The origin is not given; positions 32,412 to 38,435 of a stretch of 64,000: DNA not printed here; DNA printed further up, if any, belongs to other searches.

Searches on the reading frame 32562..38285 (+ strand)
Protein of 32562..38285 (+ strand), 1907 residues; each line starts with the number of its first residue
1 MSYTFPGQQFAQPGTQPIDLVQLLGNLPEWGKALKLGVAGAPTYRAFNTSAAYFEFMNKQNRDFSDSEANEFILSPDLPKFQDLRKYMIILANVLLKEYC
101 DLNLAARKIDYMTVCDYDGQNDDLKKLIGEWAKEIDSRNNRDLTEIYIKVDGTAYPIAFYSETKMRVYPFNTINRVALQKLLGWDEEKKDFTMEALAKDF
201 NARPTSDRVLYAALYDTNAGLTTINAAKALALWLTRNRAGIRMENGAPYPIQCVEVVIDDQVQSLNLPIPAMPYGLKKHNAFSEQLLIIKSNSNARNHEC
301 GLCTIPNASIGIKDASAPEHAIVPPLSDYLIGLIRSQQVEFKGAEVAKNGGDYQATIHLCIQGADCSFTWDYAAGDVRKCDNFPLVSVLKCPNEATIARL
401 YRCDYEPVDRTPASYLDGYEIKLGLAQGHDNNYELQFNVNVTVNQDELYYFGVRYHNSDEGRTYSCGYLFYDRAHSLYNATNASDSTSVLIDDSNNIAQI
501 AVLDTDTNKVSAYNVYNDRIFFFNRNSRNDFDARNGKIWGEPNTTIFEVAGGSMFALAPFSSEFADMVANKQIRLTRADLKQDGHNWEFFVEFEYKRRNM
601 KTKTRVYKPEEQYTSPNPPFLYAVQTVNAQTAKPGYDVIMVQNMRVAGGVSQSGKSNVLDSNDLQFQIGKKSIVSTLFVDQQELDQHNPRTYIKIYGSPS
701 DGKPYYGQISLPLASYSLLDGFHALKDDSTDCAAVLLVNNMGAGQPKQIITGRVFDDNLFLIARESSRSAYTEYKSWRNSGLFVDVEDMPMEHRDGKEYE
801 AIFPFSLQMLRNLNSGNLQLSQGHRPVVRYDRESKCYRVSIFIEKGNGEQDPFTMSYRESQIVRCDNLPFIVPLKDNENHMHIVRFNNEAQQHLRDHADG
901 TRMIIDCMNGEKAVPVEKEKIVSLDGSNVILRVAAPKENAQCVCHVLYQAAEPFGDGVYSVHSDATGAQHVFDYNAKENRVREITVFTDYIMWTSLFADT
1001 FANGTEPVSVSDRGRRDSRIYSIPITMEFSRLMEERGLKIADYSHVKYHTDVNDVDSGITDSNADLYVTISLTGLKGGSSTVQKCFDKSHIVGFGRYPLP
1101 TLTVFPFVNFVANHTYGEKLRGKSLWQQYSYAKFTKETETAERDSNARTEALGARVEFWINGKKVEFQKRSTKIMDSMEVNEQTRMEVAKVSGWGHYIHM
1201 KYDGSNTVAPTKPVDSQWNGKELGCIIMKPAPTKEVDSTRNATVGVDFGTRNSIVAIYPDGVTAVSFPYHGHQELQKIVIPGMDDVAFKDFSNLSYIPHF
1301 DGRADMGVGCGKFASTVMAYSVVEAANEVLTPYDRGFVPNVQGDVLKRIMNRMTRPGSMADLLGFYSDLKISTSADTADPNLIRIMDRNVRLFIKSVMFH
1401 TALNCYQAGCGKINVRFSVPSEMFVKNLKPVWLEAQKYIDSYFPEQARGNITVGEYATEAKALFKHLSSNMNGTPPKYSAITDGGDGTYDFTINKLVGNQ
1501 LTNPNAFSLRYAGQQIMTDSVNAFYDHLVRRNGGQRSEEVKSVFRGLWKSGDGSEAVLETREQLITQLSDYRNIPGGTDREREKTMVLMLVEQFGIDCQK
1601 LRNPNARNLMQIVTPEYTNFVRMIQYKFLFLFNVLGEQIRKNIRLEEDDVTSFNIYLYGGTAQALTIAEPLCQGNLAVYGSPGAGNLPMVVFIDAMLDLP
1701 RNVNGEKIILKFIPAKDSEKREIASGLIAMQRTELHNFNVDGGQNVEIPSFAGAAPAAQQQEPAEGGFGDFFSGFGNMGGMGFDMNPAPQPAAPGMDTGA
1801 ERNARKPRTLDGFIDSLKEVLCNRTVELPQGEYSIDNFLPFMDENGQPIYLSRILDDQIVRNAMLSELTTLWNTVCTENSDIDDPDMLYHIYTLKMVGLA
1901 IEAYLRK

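Call 9: search_protein_families(library=pfam, proteins=[window:32562-38285:+], max_evalue=0.01)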
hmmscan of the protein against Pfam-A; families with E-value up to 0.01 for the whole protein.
window:32562-38285:+ (1907 aa): 0 families

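Call 21: search_protein_families(library=padloc, proteins=[window:32562-38285:+], max_evalue=0.01)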
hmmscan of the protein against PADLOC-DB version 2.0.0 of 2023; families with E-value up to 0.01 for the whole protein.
window:32562-38285:+ (1907 aa): 0 families

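Call 22: search_protein_families(library=ncbifam, proteins=[window:32562-38285:+], max_evalue=0.01)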
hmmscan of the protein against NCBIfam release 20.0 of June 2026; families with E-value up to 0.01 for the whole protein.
window:32562-38285:+ (1907 aa): 0 families

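Call 48: search_solved_structures(query=window:32562-38285:+, max_evalue=5)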
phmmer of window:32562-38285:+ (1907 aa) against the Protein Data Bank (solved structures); distinct sequences matched with E-value up to 5: 0.
